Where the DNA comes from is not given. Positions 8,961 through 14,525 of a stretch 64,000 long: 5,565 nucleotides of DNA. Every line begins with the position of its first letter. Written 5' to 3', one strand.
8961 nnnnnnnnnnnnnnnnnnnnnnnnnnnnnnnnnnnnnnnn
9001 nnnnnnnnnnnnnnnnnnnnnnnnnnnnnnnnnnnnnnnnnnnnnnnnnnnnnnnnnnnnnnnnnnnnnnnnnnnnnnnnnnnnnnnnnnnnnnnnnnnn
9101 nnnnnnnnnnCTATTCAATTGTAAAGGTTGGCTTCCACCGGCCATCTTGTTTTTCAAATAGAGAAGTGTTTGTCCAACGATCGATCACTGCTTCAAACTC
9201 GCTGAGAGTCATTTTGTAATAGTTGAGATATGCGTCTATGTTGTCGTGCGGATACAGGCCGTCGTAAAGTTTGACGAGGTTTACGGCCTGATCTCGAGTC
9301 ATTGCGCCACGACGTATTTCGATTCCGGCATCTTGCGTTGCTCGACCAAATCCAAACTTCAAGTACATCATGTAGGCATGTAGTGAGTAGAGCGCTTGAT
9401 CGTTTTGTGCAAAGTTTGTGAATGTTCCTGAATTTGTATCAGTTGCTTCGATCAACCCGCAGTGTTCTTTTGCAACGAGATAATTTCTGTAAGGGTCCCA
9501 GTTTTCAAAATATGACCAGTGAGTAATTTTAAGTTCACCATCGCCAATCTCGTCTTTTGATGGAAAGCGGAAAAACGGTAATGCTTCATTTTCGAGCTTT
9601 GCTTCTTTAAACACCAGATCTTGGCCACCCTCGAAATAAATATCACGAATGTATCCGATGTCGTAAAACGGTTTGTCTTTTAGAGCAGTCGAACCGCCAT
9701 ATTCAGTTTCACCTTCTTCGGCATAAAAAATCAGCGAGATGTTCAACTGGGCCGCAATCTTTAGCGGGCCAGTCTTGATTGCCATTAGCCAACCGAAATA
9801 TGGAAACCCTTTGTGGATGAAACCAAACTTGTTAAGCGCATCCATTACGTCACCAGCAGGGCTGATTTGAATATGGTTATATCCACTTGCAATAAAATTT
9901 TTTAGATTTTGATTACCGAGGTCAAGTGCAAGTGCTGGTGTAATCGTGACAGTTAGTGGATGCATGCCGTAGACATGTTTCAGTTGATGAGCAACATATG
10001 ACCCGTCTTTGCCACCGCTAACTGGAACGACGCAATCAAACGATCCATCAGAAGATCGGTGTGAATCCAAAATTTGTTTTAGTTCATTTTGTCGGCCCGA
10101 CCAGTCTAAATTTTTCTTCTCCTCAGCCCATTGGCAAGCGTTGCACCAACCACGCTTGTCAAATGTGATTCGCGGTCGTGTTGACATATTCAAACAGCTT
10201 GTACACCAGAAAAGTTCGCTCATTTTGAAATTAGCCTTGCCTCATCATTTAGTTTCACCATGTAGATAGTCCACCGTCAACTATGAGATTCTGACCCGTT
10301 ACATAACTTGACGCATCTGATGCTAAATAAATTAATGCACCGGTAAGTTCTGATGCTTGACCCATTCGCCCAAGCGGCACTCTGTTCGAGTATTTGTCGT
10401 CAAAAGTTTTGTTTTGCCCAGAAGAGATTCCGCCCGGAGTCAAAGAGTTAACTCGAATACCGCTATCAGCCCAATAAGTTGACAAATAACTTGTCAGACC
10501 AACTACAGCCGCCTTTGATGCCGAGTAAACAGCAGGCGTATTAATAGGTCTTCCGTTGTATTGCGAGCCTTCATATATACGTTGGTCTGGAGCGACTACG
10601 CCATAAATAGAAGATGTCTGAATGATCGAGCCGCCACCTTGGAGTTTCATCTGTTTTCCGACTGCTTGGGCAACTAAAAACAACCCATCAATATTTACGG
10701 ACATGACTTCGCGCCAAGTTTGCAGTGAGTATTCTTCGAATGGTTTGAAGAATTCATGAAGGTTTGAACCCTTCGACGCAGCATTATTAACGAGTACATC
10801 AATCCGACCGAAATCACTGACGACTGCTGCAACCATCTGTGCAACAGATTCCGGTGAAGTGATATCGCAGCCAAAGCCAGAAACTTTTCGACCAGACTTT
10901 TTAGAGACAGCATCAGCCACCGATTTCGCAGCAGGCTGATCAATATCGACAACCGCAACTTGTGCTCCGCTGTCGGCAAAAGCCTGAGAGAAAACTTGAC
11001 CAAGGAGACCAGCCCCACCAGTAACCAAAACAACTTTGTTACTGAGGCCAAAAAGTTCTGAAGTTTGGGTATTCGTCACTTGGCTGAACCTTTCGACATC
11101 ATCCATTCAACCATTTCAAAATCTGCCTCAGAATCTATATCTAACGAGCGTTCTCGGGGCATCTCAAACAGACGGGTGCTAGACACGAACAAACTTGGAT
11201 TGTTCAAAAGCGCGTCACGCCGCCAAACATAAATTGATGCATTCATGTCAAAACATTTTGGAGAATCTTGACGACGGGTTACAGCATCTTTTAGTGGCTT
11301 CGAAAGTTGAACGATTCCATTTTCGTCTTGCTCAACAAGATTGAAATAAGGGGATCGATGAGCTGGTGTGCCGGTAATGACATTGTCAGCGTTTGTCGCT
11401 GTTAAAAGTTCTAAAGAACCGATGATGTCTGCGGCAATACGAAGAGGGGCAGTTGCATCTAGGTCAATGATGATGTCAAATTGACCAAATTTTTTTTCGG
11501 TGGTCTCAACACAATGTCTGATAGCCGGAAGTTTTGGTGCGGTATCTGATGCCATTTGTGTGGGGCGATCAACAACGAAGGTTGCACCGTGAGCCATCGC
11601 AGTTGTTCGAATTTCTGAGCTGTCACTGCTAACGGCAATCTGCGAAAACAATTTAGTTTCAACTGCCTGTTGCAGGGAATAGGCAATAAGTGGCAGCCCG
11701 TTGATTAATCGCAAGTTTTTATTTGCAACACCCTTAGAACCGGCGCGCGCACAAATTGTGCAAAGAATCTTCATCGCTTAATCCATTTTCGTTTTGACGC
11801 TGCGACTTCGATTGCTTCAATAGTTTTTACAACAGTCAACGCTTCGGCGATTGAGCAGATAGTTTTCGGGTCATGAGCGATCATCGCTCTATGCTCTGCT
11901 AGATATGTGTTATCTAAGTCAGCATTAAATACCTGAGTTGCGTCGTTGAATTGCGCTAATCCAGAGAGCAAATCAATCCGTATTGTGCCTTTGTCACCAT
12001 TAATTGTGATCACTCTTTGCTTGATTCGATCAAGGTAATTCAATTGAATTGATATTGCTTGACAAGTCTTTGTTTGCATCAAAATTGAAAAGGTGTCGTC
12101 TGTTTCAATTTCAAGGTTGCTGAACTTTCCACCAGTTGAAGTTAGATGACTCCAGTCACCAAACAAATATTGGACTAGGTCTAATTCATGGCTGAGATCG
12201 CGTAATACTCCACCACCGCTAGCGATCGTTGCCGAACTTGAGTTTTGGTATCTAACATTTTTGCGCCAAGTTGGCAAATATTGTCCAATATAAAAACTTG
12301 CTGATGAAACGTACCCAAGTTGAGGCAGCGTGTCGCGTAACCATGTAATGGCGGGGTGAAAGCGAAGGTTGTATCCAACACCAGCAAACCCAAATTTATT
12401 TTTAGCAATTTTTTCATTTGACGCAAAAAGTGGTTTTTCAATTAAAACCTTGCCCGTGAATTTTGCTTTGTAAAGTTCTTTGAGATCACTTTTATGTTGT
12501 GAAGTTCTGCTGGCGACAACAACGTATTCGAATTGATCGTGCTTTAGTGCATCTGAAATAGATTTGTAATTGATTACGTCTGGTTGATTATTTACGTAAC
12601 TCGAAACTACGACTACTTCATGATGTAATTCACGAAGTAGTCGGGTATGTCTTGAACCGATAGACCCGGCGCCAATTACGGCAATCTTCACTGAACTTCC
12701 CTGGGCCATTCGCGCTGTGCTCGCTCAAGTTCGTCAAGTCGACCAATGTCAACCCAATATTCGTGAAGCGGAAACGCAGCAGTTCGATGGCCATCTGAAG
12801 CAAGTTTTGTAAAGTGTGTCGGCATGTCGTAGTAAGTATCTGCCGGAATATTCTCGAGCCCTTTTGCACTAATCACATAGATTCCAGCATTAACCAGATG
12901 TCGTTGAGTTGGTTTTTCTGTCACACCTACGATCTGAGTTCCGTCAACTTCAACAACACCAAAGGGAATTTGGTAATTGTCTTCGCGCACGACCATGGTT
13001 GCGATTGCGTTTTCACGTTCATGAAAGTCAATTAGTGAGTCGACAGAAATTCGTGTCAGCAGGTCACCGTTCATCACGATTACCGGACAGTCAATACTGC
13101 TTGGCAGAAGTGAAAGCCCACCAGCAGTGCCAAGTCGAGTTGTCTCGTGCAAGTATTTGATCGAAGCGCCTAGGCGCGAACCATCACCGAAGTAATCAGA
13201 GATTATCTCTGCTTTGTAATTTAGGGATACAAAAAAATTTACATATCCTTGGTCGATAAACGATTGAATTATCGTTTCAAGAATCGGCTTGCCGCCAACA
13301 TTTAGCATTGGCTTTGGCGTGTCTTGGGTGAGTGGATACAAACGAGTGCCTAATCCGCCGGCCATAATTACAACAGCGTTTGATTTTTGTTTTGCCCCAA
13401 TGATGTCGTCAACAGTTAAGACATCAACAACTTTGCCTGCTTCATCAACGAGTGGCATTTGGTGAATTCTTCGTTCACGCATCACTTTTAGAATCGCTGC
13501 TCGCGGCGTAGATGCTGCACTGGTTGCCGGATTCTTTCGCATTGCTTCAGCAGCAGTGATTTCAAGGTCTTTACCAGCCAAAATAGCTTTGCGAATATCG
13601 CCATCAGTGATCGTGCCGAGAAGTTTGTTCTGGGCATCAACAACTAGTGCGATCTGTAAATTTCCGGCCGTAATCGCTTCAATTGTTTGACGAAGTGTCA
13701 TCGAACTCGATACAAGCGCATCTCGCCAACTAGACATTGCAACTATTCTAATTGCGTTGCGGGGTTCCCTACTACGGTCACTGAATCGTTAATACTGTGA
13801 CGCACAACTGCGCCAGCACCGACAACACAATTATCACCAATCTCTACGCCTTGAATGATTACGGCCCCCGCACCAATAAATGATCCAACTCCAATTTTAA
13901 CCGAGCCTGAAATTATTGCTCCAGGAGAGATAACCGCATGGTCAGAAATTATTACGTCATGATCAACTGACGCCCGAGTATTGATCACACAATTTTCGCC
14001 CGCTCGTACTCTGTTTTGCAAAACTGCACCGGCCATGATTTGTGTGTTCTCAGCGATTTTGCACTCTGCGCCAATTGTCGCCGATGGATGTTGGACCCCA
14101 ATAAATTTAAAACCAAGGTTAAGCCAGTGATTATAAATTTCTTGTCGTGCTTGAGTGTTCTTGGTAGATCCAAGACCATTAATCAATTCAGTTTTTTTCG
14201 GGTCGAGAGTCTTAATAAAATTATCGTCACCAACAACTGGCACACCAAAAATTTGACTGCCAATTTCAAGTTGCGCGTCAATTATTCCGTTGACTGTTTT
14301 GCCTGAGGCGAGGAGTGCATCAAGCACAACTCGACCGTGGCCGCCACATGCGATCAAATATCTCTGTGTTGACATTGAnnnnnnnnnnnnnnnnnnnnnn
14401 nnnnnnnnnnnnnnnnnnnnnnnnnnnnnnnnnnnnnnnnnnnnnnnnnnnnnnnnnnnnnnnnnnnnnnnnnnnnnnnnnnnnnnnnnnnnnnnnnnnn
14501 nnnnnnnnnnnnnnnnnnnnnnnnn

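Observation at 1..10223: Segmentally duplicated cassette (amidotransferase / sulfotransferase-like / GT-B-like) with a 48-nt exact repeat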

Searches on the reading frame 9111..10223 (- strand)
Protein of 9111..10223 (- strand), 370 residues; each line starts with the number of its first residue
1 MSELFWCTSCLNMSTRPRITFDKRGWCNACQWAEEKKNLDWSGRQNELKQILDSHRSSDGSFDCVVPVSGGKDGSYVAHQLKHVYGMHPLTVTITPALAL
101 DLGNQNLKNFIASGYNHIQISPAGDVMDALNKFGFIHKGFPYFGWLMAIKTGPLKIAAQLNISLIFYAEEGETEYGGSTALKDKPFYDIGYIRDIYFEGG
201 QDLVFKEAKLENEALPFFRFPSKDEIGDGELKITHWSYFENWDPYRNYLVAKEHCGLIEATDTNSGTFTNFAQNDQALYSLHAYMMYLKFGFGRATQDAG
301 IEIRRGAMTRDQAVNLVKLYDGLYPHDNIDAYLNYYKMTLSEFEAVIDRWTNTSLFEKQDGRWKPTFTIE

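Call 6: search_protein_families(library=pfam, proteins=[window:9111-10223:-])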
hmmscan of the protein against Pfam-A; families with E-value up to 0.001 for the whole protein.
window:9111-10223:- (370 aa): 0 families

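Call 7: search_protein_families(library=ncbifam, proteins=[window:9111-10223:-])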
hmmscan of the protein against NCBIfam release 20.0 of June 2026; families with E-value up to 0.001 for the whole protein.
window:9111-10223:- (370 aa): 1 family
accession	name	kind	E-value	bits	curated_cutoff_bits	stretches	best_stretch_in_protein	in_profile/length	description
TIGR03573.1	WbuX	subfamily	7.5e-96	321.5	203.2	1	7-347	4-343/344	N-acetyl sugar amidotransferase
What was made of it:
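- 9111..10223 (-): C3. NASAT/WbuX paralogue and the closest paralogue of C1. Call 7.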

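Call 56: search_solved_structures(query=window:9111-10223:-, max_evalue=0.001, show_alignments=1)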
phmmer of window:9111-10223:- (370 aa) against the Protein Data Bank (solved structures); distinct sequences matched with E-value up to 0.001: 1.
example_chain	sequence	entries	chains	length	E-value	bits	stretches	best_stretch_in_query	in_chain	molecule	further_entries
8wex_A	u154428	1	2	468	2.4e-52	181.5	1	15-345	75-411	N-acetyl sugar amidotransferase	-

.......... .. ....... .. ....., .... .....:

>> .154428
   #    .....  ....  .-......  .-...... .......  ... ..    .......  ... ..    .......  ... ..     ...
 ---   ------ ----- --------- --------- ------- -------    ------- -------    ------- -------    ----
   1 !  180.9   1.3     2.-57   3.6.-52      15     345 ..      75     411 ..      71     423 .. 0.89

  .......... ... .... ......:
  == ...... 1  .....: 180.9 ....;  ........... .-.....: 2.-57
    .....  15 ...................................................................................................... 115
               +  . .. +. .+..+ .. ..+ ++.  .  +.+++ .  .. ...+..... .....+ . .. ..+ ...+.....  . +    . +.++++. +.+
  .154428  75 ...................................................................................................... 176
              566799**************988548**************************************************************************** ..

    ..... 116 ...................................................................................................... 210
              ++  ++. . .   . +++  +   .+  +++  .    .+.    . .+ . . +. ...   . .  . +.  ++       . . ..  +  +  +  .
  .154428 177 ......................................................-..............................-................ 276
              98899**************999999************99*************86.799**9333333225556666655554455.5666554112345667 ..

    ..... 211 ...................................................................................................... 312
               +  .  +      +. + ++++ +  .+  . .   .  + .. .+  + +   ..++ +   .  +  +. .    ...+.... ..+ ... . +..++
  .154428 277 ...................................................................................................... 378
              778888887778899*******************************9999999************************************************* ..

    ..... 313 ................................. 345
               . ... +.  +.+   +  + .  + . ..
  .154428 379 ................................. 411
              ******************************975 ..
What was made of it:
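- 9111..10223 (-): It matches PDB 8WEX with E 2.4e-52 (call 56).
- On NASAT / WbuX (TIGR03573): C3 against 8WEX gives E 2.4e-52 (call 56).
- Checked: C1, C2 and C3 pass TIGR03573 WbuX (call 7), and C3 matches PDB 8WEX (call 56).
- C3 against the crystal structure of L. pneumophila NASAT, E 2.4e-52 (call 56).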

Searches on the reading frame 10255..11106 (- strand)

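Call 15: search_protein_families(library=ncbifam, proteins=[window:10255-11106:-], max_evalue=0.00001)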
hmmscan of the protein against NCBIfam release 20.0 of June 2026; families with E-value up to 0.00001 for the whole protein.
window:10255-11106:- (283 aa): 220 families (the best 25 are shown)
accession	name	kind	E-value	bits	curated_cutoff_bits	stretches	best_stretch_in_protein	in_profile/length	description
NF006619.0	PRK09186.1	equivalog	5.5e-61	206.4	255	1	21-281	2-255/256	oxidoreductase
NF006070.0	PRK08213.1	subfamily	3.4e-56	190.6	279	1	14-282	3-258/259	gluconate 5-dehydrogenase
NF005559.1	PRK07231.1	subfamily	1.9e-54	184.8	215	1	21-281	2-248/249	glucose 1-dehydrogenase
NF005309.0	PRK06841.1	subfamily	1.2e-53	182.2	286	1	14-280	6-252/255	GolD/DthD family dehydrogenase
NF009466.0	PRK12826.1-2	subfamily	5.4e-52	176.7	222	1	22-281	2-245/248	3-oxoacyl-ACP reductase FabG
NF005853.0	PRK07774.1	equivalog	2.2e-51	174.7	303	1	21-280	4-246/250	SDR family oxidoreductase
NF004791.0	PRK06138.1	equivalog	2.3e-51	174.5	312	1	21-282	3-251/252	SDR family oxidoreductase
NF005446.0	PRK07035.1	equivalog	7.1e-50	169.6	373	1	15-280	3-253/255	SDR family oxidoreductase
NF052558.1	MBtsdlDhBudC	equivalog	4.8e-49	167.2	270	1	22-282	2-243/250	meso-2,3-butanediol dehydrogenase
NF009468.0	PRK12826.1-4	equivalog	1.2e-48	166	318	1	21-279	5-246/256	SDR family oxidoreductase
NF006132.0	PRK08277.1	subfamily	2.5e-48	164.8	281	1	17-282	4-276/280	D-mannonate oxidoreductase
NF004774.0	PRK06114.1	equivalog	1.1e-47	162.6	360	1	12-283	5-262/262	SDR family oxidoreductase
NF004198.0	PRK05653.1-3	equivalog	2.3e-47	161.5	296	1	21-280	5-246/248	3-oxoacyl-ACP reductase FabG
NF004818.0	PRK06172.1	equivalog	2.3e-46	158.2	336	1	21-280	5-250/253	SDR family oxidoreductase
NF005390.0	PRK06935.1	equivalog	5.3e-46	157.1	369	1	15-280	7-255/258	2-dehydro-3-deoxy-D-gluconate 5-dehydrogenase KduD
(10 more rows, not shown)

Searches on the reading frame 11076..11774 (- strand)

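Call 15: search_protein_families(library=ncbifam, proteins=[window:11076-11774:-], max_evalue=0.00001)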
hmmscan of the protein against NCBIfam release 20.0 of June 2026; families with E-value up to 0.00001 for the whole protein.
window:11076-11774:- (232 aa): 5 families
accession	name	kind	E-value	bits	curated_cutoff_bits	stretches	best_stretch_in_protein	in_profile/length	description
TIGR03584.1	PseF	equivalog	2.8e-37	128.5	205.7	1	4-226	1-220/222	pseudaminic acid cytidylyltransferase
NF003952.0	PRK05450.1-5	subfamily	1.3e-09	37.6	193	1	1-126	1-118/250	3-deoxy-manno-octulosonate cytidylyltransferase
NF003950.0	PRK05450.1-3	subfamily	5.8e-09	35.6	234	1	1-147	1-133/248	3-deoxy-manno-octulosonate cytidylyltransferase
NF003948.0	PRK05450.1-1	equivalog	1e-07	31.4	281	1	1-131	4-127/248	3-deoxy-manno-octulosonate cytidylyltransferase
NF009905.0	PRK13368.1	subfamily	1.7e-07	30.8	255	1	1-132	1-122/243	3-deoxy-manno-octulosonate cytidylyltransferase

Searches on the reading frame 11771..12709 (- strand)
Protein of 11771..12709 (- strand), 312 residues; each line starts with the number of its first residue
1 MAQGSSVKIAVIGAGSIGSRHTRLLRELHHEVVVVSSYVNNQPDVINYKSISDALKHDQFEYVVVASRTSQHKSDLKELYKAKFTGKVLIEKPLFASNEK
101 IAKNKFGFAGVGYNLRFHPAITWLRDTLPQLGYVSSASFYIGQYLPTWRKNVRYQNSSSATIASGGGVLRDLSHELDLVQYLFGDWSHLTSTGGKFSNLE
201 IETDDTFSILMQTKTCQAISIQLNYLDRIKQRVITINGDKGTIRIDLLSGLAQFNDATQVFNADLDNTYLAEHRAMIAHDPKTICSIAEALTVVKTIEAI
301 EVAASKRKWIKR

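Call 15: search_protein_families(library=ncbifam, proteins=[window:11771-12709:-], max_evalue=0.00001)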
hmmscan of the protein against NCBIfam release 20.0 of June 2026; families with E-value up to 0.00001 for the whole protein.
window:11771-12709:- (312 aa): 2 families
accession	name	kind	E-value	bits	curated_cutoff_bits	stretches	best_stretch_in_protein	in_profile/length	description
NF040723.1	UDP-GlcNAcDh_Arch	equivalog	1.6e-11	44.3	450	1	7-266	1-258/302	UDP-N-acetylglucosamine 3-dehydrogenase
TIGR04380.1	myo_inos_iolG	equivalog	3.4e-11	42.6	355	1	7-222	2-228/330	inositol 2-dehydrogenase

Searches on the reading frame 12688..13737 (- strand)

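Call 15: search_protein_families(library=ncbifam, proteins=[window:12688-13737:-], max_evalue=0.00001)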
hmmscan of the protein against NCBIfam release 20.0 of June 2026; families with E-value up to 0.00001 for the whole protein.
window:12688-13737:- (349 aa): 31 families (the best 25 are shown)
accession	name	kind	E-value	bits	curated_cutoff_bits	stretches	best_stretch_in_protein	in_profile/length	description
NF052502.1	man1P_GTase_Rv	exception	2.4e-40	138.5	440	1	122-340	3-226/352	mannose-1-phosphate guanylyltransferase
TIGR03992.1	Arch_glmU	subfamily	8.8e-39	133.5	292.1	1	122-336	3-219/393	bifunctional sugar-1-phosphate nucleotidylyltransferase/acetyltransferase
NF041313.1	UDPGP_AglF_Halo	equivalog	3.7e-30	105.1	400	1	122-342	3-232/234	UTP--glucose-1-phosphate uridylyltransferase AglF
NF045761.1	NAMPUrTaseMurU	equivalog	2.1e-29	103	250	1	123-341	4-224/226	N-acetylmuramate alpha-1-phosphate uridylyltransferase MurU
NF049965.1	GlMnHpPGnyltfHddC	equivalog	6.9e-26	91.2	300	1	122-333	3-210/221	D-glycero-D-manno-heptose 1-phosphate guanosyltransferase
TIGR02623.1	G1P_cyt_trans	equivalog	2.1e-24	86.4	300.25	2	122-184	3-65/255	glucose-1-phosphate cytidylyltransferase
TIGR01208.1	rmlA_long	equivalog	2.2e-21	76.1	320.25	1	123-342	3-232/353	glucose-1-phosphate thymidylyltransferase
TIGR02091.1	glgC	equivalog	1.9e-17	63.4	424.9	1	122-336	3-251/364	glucose-1-phosphate adenylyltransferase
NF041173.1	Sug_nt_acttase_Thmprot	equivalog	6.6e-17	61.5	600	1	122-333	3-216/405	bifunctional sugar-1-phosphate nucleotidylyltransferase/acetyltransferase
NF002772.0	PRK02862.1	equivalog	2.9e-13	49.3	537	0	122-174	6-59/429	glucose-1-phosphate adenylyltransferase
TIGR00393.1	kpsF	subfamily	9.3e-13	48.4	203.7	1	9-107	169-267/268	KpsF/GutQ family sugar-phosphate isomerase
NF003670.0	PRK05293.1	equivalog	1e-12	47.7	470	1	219-341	121-255/382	glucose-1-phosphate adenylyltransferase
NF002023.0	PRK00844.1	subfamily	8.3e-12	44.6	458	1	122-183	9-71/408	glucose-1-phosphate adenylyltransferase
NF001947.0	PRK00725.1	subfamily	2.7e-11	42.9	470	1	118-281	15-198/426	glucose-1-phosphate adenylyltransferase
TIGR01173.1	glmU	equivalog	4.1e-11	42.4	366.85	1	121-296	2-179/452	bifunctional UDP-N-acetylglucosamine diphosphorylase/glucosamine-1-phosphate N-acetyltransferase GlmU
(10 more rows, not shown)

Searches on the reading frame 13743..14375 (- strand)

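Call 15: search_protein_families(library=ncbifam, proteins=[window:13743-14375:-], max_evalue=0.00001)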
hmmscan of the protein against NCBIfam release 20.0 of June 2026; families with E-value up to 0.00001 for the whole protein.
window:13743-14375:- (210 aa): 30 families (the best 25 are shown)
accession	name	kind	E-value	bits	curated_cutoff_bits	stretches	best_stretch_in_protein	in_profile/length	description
TIGR03570.1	NeuD_NnaD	subfamily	8.8e-61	205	160.8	1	6-206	3-201/202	NeuD/PglB/VioB family sugar acetyltransferase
NF002060.0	PRK00892.1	subfamily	4.1e-16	59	207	2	96-155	123-182/345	UDP-3-O-(3-hydroxymyristoyl)glucosamine N-acyltransferase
TIGR01853.1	lipid_A_lpxD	equivalog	4.2e-15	55.5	242.5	2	97-155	115-173/325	UDP-3-O-(3-hydroxymyristoyl)glucosamine N-acyltransferase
NF003657.0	PRK05289.1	equivalog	3.2e-13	49.4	226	1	98-207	81-191/264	acyl-ACP--UDP-N-acetylglucosamine O-acyltransferase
NF007240.0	PRK09677.1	equivalog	5.8e-13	48.8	243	1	155-207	127-179/192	putative lipopolysaccharide biosynthesis O-acetyl transferase WbbJ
TIGR01852.1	lipid_A_lpxA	equivalog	7e-13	48.4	231.05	1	97-207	75-186/254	acyl-ACP--UDP-N-acetylglucosamine O-acyltransferase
NF007499.0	PRK10092.1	equivalog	2.2e-12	47.2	314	1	158-207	129-178/183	maltose O-acetyltransferase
TIGR03532.1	DapD_Ac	equivalog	5.5e-12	45.8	231.75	1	96-208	90-210/231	2,3,4,5-tetrahydropyridine-2,6-dicarboxylate N-acetyltransferase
NF041874.1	EPS_EpsC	equivalog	1.1e-10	41.5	150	0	177-208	132-163/168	serine O-acetyltransferase EpsC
NF010935.0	PRK14355.1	equivalog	4.1e-10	38.9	718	1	104-203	232-330/459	bifunctional UDP-N-acetylglucosamine diphosphorylase/glucosamine-1-phosphate N-acetyltransferase GlmU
NF007797.0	PRK10502.1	subfamily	7.6e-10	38.7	192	1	102-208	76-175/183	WcaF family extracellular polysaccharide biosynthesis acetyltransferase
NF058585.1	HptprglPActTf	PfamEq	1.3e-09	37.8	300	1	157-207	105-155/172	heptaprenylglyceryl phosphate O-acetyltransferase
NF010934.1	PRK14354.1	equivalog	2.1e-09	36.4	450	0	74-159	234-316/447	bifunctional UDP-N-acetylglucosamine diphosphorylase/glucosamine-1-phosphate N-acetyltransferase GlmU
TIGR01173.1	glmU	equivalog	2.4e-08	33.3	366.85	0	73-157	233-314/452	bifunctional UDP-N-acetylglucosamine diphosphorylase/glucosamine-1-phosphate N-acetyltransferase GlmU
TIGR03308.1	phn_thr-fam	hypoth_equivalog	5.9e-08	32.8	201.65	1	98-209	53-159/204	phosphonate metabolim protein, transferase hexapeptide repeat family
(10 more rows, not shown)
